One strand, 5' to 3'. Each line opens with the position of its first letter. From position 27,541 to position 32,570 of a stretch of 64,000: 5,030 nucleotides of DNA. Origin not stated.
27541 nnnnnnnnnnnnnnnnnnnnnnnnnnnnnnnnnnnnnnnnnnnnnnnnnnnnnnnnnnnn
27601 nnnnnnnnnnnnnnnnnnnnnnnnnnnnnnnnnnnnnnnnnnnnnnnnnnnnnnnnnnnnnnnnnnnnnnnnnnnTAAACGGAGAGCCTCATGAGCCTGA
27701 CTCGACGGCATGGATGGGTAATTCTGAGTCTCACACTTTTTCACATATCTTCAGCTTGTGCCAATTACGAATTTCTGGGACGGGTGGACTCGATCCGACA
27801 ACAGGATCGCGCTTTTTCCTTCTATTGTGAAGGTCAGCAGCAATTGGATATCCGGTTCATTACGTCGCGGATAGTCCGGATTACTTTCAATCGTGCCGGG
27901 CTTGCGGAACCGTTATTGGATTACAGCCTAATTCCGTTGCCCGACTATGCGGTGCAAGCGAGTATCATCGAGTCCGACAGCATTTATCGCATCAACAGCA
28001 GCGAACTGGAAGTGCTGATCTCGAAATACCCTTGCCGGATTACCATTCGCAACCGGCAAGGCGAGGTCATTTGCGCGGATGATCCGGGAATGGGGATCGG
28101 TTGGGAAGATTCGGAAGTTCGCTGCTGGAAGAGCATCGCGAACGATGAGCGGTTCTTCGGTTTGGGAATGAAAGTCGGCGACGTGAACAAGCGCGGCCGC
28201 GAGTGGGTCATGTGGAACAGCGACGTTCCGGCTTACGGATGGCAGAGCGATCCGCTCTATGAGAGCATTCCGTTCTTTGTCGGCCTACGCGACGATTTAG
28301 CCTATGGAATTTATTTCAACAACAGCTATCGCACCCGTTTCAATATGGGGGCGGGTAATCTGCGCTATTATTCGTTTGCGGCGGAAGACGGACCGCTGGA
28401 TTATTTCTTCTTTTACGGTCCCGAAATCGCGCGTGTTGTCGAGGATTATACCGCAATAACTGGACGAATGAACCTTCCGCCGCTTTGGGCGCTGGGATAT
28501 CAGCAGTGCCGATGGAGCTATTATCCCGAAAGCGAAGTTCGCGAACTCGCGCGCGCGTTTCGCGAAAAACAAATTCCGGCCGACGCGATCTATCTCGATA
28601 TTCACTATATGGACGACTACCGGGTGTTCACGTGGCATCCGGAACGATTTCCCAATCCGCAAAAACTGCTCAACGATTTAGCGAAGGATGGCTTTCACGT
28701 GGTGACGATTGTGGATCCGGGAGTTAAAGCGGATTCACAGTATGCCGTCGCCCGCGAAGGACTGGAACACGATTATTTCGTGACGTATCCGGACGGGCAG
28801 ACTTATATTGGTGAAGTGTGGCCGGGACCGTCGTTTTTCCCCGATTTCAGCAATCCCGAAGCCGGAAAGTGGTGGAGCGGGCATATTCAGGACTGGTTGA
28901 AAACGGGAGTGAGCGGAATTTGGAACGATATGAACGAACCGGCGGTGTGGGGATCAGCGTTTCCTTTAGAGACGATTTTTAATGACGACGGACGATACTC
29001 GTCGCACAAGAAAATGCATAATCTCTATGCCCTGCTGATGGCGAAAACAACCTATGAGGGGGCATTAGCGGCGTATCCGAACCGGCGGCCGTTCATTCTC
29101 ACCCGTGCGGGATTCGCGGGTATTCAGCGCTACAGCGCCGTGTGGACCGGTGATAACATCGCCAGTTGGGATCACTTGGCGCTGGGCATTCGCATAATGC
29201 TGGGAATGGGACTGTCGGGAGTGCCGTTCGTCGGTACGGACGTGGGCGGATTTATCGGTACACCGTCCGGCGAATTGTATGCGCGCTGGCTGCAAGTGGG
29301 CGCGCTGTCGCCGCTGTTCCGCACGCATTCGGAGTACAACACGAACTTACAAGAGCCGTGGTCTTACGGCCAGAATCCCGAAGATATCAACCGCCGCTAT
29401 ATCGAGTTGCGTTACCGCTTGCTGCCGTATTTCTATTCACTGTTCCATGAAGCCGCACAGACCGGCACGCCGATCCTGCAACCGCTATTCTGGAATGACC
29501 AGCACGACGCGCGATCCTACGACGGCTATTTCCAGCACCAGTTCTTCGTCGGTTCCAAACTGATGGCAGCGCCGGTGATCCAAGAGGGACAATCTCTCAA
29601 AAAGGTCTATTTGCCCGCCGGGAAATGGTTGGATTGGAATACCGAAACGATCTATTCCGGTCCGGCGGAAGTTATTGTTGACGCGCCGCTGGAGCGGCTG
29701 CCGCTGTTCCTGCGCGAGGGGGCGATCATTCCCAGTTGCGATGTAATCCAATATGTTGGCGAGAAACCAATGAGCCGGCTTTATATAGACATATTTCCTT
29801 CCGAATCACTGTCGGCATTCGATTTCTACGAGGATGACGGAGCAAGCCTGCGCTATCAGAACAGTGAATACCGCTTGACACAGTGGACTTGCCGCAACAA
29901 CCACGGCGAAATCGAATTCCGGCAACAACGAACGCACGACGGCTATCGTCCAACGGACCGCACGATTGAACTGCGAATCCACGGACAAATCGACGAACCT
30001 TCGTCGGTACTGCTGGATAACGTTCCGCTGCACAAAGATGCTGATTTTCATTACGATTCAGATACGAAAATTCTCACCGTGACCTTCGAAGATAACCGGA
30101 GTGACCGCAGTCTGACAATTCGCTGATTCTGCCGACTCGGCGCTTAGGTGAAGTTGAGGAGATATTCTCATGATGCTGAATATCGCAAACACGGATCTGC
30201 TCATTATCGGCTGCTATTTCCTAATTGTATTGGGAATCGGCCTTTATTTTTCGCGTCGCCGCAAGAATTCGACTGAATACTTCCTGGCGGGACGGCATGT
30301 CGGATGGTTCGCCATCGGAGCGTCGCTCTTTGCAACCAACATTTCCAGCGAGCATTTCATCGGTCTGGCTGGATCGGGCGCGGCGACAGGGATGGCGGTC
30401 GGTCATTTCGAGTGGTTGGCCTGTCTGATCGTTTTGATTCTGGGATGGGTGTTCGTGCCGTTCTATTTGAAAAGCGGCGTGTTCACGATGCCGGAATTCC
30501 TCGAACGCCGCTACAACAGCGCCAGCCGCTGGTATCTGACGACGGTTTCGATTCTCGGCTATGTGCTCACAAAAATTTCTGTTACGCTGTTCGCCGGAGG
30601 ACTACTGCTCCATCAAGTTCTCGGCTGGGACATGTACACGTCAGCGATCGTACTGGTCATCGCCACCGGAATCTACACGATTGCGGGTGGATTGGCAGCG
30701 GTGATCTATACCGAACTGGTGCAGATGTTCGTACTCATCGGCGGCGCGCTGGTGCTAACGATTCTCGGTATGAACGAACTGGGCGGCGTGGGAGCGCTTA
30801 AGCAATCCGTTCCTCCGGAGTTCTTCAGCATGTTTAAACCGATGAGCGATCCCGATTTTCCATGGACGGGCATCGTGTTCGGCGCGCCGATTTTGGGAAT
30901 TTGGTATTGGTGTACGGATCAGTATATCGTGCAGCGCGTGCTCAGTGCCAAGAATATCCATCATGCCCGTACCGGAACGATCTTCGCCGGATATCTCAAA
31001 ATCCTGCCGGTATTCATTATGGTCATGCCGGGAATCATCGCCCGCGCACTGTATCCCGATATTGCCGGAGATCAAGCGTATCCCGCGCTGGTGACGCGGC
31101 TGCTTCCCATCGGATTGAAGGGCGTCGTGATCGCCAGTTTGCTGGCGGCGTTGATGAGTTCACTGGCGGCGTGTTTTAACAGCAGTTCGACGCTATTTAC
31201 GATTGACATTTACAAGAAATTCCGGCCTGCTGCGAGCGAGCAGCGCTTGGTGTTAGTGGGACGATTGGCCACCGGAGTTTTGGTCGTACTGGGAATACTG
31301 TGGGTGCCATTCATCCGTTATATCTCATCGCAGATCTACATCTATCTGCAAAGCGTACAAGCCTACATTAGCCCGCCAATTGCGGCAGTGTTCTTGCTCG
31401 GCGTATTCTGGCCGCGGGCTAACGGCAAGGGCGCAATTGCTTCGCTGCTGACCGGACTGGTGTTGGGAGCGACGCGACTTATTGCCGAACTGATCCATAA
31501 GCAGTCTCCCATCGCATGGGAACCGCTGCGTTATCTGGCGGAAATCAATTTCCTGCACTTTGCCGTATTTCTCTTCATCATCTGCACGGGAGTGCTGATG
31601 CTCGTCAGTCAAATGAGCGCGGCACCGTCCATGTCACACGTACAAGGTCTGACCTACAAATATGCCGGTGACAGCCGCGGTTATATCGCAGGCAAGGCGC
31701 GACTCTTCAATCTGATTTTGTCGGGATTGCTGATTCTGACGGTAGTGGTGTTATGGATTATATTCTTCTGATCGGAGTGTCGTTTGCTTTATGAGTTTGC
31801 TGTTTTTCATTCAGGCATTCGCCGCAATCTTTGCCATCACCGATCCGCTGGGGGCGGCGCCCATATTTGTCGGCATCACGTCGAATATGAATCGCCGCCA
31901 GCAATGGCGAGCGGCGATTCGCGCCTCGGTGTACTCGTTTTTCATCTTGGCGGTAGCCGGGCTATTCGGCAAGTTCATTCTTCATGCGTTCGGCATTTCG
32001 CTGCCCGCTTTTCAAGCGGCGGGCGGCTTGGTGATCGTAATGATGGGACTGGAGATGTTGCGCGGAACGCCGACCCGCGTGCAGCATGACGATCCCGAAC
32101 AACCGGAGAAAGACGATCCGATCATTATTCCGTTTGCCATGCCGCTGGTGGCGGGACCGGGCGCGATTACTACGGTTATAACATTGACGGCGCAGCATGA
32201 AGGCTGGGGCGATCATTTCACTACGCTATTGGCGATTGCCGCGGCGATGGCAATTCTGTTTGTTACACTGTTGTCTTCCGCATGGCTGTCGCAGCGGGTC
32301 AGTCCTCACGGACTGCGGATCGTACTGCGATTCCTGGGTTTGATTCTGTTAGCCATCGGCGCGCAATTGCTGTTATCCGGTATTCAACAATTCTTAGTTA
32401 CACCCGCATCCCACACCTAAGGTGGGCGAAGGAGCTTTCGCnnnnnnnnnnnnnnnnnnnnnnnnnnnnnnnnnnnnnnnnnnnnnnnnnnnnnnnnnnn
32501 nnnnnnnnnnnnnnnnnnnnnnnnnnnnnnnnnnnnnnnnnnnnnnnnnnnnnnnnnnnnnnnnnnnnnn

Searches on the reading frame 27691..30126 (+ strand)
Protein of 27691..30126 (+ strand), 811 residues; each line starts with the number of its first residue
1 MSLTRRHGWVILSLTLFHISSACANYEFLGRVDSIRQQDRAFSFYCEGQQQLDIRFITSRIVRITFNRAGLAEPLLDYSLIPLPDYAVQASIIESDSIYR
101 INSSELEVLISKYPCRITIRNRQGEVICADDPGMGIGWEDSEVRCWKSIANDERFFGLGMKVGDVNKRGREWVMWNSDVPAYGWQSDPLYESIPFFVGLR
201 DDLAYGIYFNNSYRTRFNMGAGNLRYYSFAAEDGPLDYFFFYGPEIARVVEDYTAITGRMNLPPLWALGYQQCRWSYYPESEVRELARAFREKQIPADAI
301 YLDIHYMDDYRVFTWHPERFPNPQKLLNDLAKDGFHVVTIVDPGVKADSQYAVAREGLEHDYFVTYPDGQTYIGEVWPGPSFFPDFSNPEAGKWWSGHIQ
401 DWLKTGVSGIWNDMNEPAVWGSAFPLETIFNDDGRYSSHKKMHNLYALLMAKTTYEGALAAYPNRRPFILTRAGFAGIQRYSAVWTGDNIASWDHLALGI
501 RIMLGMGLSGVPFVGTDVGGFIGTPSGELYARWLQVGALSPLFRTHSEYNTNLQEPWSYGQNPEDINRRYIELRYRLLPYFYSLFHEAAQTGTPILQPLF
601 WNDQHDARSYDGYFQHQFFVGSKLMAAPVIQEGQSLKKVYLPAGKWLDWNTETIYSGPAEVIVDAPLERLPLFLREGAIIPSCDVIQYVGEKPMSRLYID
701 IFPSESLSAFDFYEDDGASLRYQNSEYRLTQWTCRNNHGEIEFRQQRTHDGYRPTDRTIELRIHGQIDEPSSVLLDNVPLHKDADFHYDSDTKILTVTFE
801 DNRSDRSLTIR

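Call 31: search_protein_families(library=pfam, proteins=[window:27691-30126:+], max_evalue=0.0001)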
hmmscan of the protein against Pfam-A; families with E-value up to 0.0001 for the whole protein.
window:27691-30126:+ (811 aa): 4 families
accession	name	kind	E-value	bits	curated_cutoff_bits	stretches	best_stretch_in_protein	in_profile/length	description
PF01055.32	Glyco_hydro_31_2nd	-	1.4e-126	422.8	23.5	1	261-584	2-328/328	Glycosyl hydrolases family 31 TIM-barrel domain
PF13802.12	Gal_mutarotas_2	-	2.8e-35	122.7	27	1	52-217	2-183/184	Glycosyl hydrolase 31 N-terminal galactose mutarotase-like domain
PF21365.3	Glyco_hydro_31_3rd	-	1.3e-22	80.5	24.4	1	592-680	1-87/87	Glycosyl hydrolase family 31 C-terminal domain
PF17137.9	DUF5110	-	8.5e-11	42.2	27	1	698-765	3-70/71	Domain of unknown function (DUF5110)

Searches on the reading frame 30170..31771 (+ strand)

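Call 31: search_protein_families(library=pfam, proteins=[window:30170-31771:+], max_evalue=0.0001)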
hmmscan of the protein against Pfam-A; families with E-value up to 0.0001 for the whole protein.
window:30170-31771:+ (533 aa): 1 family
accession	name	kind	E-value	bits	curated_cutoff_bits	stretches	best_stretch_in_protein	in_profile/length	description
PF00474.23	SSF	-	8.6e-98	328.3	22.8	1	37-429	1-406/406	Sodium:solute symporter family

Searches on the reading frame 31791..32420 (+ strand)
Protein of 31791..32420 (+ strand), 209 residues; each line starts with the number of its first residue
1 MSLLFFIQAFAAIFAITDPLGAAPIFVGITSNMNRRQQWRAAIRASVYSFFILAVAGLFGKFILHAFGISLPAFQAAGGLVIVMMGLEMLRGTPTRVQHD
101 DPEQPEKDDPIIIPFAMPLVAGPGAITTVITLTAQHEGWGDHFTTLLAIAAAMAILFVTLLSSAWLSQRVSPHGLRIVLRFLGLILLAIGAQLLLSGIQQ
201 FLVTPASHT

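Call 31: search_protein_families(library=pfam, proteins=[window:31791-32420:+], max_evalue=0.0001)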
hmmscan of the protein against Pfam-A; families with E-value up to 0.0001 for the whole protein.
window:31791-32420:+ (209 aa): 1 family
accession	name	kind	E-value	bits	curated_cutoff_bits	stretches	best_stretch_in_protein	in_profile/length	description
PF01914.23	MarC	-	2.4e-55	187.6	23.9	1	5-201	3-202/203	MarC family integral membrane protein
